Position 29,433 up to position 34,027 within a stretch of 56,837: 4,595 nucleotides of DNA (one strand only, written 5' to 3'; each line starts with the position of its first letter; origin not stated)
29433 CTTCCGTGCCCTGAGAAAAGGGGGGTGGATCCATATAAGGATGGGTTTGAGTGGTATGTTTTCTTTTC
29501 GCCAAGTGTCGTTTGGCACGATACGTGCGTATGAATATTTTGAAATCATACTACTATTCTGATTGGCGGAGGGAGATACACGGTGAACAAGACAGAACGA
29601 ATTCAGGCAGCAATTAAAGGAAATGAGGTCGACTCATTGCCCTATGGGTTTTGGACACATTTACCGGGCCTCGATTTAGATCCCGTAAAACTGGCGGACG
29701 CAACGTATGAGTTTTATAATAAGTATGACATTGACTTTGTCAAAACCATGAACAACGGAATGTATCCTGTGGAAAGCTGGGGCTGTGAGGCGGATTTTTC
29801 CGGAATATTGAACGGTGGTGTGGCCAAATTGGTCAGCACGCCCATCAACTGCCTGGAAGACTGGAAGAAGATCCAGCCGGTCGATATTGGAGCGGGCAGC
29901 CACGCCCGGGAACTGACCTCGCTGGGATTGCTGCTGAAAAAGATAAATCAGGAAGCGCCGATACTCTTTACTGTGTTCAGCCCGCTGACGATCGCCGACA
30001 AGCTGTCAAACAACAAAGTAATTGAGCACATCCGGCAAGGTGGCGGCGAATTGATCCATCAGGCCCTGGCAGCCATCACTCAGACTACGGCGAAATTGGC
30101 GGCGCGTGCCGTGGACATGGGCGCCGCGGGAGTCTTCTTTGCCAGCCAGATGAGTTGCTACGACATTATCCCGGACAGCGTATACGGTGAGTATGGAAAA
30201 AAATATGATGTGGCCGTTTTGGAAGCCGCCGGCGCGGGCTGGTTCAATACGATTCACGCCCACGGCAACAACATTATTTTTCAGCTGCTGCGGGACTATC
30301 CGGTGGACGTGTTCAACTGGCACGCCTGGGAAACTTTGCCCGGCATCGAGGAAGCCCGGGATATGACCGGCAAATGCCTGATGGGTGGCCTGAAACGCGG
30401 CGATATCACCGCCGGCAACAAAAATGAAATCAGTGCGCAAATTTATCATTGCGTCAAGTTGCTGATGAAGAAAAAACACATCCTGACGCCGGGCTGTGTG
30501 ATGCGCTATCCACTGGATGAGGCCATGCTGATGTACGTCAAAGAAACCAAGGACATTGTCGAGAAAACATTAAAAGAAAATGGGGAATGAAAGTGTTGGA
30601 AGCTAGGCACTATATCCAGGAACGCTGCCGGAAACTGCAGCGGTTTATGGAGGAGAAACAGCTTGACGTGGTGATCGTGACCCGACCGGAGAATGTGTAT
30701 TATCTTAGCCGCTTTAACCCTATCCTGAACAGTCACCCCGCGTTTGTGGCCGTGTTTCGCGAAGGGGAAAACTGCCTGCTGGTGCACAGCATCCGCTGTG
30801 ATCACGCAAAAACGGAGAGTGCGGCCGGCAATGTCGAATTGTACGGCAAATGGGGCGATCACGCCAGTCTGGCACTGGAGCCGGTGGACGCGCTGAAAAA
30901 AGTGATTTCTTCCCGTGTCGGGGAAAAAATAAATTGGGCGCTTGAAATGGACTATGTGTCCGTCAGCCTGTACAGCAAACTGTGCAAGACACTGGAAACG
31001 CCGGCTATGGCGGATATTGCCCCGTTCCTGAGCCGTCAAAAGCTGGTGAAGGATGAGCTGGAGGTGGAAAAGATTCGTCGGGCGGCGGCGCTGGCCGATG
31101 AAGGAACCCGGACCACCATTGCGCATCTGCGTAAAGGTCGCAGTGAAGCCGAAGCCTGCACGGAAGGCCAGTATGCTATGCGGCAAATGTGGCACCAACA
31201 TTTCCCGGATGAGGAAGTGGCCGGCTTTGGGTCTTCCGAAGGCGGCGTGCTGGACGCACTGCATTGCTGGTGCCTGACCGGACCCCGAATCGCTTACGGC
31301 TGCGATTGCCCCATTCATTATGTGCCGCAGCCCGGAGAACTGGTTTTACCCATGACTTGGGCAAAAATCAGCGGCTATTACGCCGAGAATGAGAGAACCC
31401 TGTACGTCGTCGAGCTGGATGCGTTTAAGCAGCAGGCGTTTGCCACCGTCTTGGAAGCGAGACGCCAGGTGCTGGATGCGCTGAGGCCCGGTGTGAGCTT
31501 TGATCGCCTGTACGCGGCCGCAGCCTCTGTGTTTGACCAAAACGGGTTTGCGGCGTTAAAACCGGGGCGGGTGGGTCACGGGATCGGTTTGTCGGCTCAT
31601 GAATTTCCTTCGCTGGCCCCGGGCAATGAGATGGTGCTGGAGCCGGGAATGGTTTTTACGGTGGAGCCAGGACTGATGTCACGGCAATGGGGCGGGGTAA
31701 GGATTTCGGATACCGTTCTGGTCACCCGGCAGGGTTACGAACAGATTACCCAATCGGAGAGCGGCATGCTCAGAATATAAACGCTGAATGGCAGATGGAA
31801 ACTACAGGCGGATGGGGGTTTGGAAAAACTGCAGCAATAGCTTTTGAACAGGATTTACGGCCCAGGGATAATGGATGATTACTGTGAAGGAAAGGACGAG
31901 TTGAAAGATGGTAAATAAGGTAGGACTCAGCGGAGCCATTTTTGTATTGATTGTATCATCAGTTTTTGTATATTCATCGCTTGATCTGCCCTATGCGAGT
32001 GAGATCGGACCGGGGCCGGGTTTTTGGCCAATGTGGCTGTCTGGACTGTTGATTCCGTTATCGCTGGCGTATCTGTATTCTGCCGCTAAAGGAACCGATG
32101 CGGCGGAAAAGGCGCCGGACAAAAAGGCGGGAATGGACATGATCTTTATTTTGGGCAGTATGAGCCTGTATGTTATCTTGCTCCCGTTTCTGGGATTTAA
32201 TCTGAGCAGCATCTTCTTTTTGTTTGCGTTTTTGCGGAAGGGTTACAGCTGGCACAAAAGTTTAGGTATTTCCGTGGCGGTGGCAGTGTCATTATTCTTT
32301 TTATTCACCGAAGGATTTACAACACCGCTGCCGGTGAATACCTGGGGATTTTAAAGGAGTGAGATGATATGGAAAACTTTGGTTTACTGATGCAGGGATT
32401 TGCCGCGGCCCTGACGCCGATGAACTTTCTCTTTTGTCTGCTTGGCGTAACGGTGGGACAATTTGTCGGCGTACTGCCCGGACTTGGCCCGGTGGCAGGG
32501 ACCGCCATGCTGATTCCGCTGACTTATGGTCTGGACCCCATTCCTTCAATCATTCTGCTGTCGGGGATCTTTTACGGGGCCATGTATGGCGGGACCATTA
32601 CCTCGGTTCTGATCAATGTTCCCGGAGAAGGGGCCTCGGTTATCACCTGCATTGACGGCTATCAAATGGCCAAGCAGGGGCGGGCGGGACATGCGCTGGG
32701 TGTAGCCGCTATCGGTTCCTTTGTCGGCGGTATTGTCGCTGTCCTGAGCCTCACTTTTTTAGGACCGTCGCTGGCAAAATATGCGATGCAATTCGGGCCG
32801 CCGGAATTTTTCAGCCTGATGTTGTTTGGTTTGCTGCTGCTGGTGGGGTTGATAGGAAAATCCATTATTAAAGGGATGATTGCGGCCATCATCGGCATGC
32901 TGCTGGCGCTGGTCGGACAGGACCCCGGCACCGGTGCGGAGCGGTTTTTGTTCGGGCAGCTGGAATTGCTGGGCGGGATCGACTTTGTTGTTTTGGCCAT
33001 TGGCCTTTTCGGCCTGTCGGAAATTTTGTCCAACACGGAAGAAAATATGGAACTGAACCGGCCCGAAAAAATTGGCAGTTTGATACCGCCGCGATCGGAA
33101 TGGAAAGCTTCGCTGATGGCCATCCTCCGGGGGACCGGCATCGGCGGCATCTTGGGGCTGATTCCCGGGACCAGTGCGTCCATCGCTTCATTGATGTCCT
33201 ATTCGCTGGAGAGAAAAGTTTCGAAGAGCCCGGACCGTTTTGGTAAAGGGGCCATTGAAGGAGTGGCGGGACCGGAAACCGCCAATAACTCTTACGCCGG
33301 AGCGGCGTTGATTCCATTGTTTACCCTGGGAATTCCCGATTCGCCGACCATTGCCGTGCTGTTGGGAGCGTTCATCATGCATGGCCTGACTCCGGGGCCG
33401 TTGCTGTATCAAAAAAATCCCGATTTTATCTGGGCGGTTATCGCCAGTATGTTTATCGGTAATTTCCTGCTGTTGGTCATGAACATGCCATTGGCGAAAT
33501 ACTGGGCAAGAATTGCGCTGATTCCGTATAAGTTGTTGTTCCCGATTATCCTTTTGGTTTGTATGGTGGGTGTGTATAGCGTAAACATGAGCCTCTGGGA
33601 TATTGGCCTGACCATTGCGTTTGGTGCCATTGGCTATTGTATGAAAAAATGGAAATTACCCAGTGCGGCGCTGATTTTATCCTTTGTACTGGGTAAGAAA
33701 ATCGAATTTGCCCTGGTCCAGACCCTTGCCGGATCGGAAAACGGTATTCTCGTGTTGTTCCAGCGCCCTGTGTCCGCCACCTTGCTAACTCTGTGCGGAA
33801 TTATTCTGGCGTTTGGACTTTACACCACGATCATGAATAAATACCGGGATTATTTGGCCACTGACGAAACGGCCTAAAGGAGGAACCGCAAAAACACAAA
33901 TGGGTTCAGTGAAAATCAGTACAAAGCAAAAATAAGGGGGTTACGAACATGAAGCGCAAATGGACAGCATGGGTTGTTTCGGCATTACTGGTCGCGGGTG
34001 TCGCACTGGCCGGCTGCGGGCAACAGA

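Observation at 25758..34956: One sigma-54 activator, two -24/-12 promoters: cysteine-desulfidase-family gene plus a UroD-like/M24/TctBAC operon as a single regulon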

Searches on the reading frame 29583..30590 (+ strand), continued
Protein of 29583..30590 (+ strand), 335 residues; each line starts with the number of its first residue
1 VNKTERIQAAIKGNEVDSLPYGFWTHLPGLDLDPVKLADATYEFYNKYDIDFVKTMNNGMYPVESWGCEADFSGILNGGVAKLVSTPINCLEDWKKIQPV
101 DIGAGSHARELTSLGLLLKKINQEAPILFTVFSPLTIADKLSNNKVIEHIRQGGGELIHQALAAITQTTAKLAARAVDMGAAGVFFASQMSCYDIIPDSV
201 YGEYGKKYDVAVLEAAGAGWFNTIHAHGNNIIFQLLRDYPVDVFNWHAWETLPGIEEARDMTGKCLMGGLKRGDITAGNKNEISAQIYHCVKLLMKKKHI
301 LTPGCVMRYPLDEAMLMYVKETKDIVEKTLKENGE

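Call 84: search_protein_families(library=ncbifam, proteins=[L013:12140-13411:+, L089:7322-8401:+, L089:10054-11361:+, L089:5871-7097:+], max_evalue=0.00001)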
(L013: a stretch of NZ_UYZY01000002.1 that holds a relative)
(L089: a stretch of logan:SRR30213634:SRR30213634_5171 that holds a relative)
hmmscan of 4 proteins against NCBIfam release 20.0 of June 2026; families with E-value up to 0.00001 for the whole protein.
L013:12140-13411:+ (423 aa): 0 families

L089:7322-8401:+ (359 aa): 1 family
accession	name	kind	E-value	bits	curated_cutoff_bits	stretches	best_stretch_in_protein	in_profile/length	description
NF040521.1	C45_proenzyme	subfamily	1.6e-57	195.3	85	1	17-340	2-310/313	C45 family autoproteolytic acyltransferase/hydrolase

L089:10054-11361:+ (435 aa): 0 families

L089:5871-7097:+ (408 aa): 20 families
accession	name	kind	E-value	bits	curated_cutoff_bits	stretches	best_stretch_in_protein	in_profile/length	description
TIGR00893.1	2A0114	subfamily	3e-58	197.7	395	1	21-391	8-398/399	D-galactonate transporter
TIGR00881.1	2A0104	subfamily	6.7e-28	97.8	407.75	2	18-189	6-178/379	phosphoglycerate transporter protein PgtP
TIGR00894.1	2A0114euk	subfamily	2e-25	89.2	626.45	1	34-389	68-447/465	Na(+)-dependent inorganic phosphate cotransporter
TIGR00895.1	2A0115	subfamily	2.7e-17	62.8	418.55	1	2-175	12-185/398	aromatic acid/H+ symport family MFS transporter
NF008586.0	PRK11551.1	equivalog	2e-14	53.4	410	1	13-313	21-317/406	3-(3-hydroxy-phenyl)propionate transporter MhpT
TIGR00880.1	2_A_01_02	superfamily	2.6e-14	53.5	131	1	59-176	15-132/141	multidrug resistance protein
NF003024.0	PRK03893.1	subfamily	3.9e-13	49.1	604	1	3-166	17-180/497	sialate:H+ symport family MFS transporter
TIGR00891.1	2A0112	subfamily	2.9e-12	46.4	552.9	1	1-178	6-184/405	sialate:H+ symport family MFS transporter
NF007799.0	PRK10504.1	subfamily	4.3e-11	42.4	426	1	4-177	8-180/471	multidrug transporter subunit MdtD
NF008433.0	PRK11273.1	equivalog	1.9e-10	40.5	748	1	6-189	28-215/452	glycerol-3-phosphate transporter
NF033135.1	cmx_cmrA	equivalog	2.1e-10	40.2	400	1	67-369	63-354/374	Cmx/CmrA family chloramphenicol efflux MFS transporter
TIGR00711.1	efflux_EmrB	subfamily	3.2e-10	39.3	230.2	1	20-177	15-172/485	DHA2 family efflux MFS transporter permease subunit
TIGR00712.1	glpT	equivalog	6.7e-10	38.6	632.55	1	9-189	31-215/440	glycerol-3-phosphate transporter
NF053517.1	HbztTptrPcaK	equivalog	1.5e-09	37.3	770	1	3-175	15-187/437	4-hydroxybenzoate transporter PcaK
TIGR00710.1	efflux_Bcr_CflA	subfamily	6.5e-09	35.7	200.9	1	20-311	18-306/385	Bcr/CflA family efflux MFS transporter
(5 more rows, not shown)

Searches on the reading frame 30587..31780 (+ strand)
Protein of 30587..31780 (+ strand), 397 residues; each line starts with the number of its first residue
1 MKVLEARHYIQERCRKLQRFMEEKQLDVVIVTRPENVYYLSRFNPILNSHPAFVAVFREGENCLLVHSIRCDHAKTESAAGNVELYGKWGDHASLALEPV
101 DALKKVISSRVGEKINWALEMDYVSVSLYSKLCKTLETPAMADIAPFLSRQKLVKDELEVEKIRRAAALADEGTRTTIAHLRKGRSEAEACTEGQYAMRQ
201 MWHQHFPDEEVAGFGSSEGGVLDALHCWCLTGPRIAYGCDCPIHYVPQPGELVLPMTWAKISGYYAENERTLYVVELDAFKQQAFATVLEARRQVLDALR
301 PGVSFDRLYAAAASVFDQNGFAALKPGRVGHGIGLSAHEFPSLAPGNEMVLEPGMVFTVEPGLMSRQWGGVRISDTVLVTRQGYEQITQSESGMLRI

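Call 5: search_protein_families(library=pfam, proteins=[window:30587-31780:+])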
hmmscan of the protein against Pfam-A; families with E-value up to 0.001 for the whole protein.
window:30587-31780:+ (397 aa): 2 families
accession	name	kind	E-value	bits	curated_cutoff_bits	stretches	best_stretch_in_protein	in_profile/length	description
PF00557.29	Peptidase_M24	-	4.8e-42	144.5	23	1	161-380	1-207/208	Metallopeptidase family M24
PF01321.24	Creatinase_N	-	1.5e-16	61.5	22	1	13-150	1-124/128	Creatinase/Prolidase N-terminal domain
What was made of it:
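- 30587..31780 (+): Creatinase_N + M24 'pita-bread' hydrolase (397 aa) with a non-canonical metal site; start overlaps the UroD-like stop (ATGA). Pfam (call 5).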

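Call 6: search_protein_families(library=ncbifam, proteins=[window:30587-31780:+])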
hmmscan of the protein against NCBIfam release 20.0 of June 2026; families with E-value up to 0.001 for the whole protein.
window:30587-31780:+ (397 aa): 12 families
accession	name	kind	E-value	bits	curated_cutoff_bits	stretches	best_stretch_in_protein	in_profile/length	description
NF040821.1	dipep_PepQ_Arch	equivalog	1e-37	130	630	2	250-392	201-343/346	Xaa-Pro dipeptidase PepQ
NF007310.0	PRK09795.1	equivalog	2.2e-28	99.1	393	1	250-387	206-348/361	aminopeptidase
NF038259.1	ectoine_DoeA_2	exception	2.8e-18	65.8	575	1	11-387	15-376/386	ectoine hydrolase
NF011174.0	PRK14576.1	subfamily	3.2e-17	62.5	487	1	119-389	142-396/405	putative endopeptidase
TIGR02993.1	ectoine_eutD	equivalog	6.8e-17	61.7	613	2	7-184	8-188/391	ectoine hydrolase DoeA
TIGR00500.1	met_pdase_I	equivalog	5.1e-15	55.7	171.35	1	259-379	96-219/247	type I methionyl aminopeptidase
NF011173.0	PRK14575.1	equivalog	1.9e-12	46.9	850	1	258-388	264-396/406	putative peptidase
NF008131.0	PRK10879.1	equivalog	1.7e-10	40.3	465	1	133-390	151-420/438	Xaa-Pro aminopeptidase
NF008970.0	PRK12318.1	equivalog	5.3e-10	39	267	1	261-363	140-244/291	methionyl aminopeptidase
NF011720.0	PRK15173.1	subfamily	4.7e-09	35.7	420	1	258-388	201-333/343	peptidase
NF043017.1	DimsulpropLyDddP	equivalog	1.2e-07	30.8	600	1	283-389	324-435/443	dimethylsulfonioproprionate lyase DddP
NF010133.0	PRK13607.1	equivalog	8.8e-07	28.1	339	0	366-390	415-439/443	Xaa-Pro dipeptidase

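Call 48: search_solved_structures(query=window:30587-31777:+, max_evalue=1e-10, show_alignments=2)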
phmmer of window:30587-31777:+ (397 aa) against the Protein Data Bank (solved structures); distinct sequences matched with E-value up to 1e-10: 22.
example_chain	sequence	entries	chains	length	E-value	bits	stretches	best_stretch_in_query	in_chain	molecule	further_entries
1pv9_A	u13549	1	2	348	1.5e-33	119.8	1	11-394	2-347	Xaa-Pro dipeptidase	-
1wy2_A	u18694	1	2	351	3.4e-33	118.5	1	10-392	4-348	Xaa-Pro dipeptidase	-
7n02_A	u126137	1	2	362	1.5e-30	109.8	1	14-395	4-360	Aminopeptidase P family protein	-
4zng_C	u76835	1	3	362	2e-30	109.5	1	14-395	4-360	Prolidase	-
6xmr_A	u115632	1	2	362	2.3e-30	109.2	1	14-395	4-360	Aminopeptidase P family protein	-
7k3u_A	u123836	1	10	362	1.3e-29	106.7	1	14-395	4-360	Aminopeptidase P family protein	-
4fkc_A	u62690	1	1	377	1.5e-27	100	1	11-389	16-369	Xaa-Pro aminopeptidase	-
4rgz_A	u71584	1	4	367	1.5e-27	100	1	12-389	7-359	Xaa-Pro aminopeptidase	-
3q6d_A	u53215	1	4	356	4.9e-25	91.7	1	91-393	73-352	Proline dipeptidase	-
5cnx_A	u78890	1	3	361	2.4e-23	86.1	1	145-387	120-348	Aminopeptidase YpdF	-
2zsg_A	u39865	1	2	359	2.8e-23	85.9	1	100-389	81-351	Aminopeptidase P, putative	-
5giu_A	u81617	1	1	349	9.8e-23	84.1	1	244-390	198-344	Proline dipeptidase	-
5cdl_A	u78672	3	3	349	9.8e-23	84.1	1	244-390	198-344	Proline dipeptidase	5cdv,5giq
4ege_A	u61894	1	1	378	6.3e-22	81.5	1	248-386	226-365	Dipeptidase PepE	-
1wn1_A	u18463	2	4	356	3e-20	76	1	249-393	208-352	dipeptidase | 356aa long hypothetical dipeptidase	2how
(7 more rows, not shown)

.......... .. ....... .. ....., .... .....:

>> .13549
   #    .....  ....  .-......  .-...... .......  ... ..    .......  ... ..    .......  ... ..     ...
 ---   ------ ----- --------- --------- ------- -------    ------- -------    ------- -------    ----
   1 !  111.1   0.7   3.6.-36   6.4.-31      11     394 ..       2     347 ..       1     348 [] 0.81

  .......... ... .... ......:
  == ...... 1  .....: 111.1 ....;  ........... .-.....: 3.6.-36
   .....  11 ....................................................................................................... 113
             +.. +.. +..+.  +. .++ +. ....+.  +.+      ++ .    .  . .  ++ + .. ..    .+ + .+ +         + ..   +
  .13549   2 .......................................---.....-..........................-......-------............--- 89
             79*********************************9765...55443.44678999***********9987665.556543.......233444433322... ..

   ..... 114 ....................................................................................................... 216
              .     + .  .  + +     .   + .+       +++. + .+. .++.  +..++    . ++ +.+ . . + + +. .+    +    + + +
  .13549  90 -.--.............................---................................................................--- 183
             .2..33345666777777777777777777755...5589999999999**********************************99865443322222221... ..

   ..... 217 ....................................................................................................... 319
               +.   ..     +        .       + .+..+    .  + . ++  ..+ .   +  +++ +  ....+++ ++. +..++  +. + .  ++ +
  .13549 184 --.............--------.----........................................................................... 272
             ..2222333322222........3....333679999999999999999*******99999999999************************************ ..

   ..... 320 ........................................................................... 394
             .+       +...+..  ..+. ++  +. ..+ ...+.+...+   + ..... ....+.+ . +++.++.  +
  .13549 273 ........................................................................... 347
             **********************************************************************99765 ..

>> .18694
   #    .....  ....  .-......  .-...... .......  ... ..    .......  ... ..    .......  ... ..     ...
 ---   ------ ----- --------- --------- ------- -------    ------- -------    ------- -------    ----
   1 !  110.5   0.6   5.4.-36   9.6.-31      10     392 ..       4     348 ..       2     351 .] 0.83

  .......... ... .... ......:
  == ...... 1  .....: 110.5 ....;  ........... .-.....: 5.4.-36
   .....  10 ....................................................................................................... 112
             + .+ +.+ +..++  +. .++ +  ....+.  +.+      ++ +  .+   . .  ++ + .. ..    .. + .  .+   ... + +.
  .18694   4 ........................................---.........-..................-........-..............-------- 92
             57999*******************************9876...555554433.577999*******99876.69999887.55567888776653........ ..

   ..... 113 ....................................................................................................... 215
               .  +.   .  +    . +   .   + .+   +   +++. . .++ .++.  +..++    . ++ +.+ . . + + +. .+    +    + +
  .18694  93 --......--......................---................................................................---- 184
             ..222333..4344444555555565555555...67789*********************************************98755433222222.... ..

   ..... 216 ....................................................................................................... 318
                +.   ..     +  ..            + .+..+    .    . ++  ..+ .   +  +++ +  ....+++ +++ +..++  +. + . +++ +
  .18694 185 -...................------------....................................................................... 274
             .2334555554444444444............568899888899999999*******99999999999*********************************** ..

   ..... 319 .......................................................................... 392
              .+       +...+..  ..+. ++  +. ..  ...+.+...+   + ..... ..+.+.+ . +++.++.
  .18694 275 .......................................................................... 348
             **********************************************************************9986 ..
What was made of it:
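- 30587..31780 (+): Against P. furiosus prolidase 1PV9 the five metal ligands read M/E/H/E/S (call 48).
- Closest known: Non-peptidase M24 hydrolases. Same: DoeA is detected at 8e-12 (calls 5, 48).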

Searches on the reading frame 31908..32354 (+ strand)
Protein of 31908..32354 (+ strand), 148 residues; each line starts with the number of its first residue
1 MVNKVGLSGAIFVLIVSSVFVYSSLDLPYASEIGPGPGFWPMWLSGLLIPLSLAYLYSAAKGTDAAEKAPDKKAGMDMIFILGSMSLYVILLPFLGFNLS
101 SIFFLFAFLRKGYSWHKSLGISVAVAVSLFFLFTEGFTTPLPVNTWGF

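Call 5: search_protein_families(library=pfam, proteins=[window:31908-32354:+])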
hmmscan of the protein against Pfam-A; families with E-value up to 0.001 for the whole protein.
window:31908-32354:+ (148 aa): 1 family
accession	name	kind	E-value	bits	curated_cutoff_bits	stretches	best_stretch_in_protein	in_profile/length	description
PF07331.16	TctB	-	1.7e-23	83.8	29.1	1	8-142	3-137/137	Tripartite tricarboxylate transporter TctB family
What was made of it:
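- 31908..32354 (+): TctB small membrane subunit. PF07331 1.7e-23 (call 5).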

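Call 6: search_protein_families(library=ncbifam, proteins=[window:31908-32354:+])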
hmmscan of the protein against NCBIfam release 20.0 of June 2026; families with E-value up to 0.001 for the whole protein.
window:31908-32354:+ (148 aa): 0 families

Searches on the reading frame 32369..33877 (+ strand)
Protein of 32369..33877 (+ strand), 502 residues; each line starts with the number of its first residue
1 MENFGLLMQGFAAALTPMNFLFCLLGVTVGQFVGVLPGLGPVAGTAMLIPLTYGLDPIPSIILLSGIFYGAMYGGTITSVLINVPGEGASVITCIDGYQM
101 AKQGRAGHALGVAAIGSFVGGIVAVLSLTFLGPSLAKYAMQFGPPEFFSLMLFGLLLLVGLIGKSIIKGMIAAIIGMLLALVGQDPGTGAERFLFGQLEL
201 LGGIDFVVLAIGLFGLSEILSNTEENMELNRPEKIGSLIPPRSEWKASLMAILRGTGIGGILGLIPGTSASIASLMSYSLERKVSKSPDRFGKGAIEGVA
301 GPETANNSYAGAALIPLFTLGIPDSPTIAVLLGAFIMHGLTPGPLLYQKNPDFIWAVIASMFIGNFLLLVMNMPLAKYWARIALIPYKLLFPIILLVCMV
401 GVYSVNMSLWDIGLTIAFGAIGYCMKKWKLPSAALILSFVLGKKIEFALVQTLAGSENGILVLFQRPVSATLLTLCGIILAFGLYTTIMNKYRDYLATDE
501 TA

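Call 5: search_protein_families(library=pfam, proteins=[window:32369-33877:+])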
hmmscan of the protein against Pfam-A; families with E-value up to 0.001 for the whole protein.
window:32369-33877:+ (502 aa): 1 family
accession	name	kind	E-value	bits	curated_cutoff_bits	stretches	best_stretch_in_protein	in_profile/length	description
PF01970.21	TctA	-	2.3e-158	527.7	28.9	1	21-437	2-423/423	Tripartite tricarboxylate transporter TctA family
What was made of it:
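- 32369..33877 (+): TctA large membrane subunit. PF01970 2e-158 (call 5).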

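Call 6: search_protein_families(library=ncbifam, proteins=[window:32369-33877:+])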
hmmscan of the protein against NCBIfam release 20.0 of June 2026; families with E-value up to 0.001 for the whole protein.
window:32369-33877:+ (502 aa): 0 families
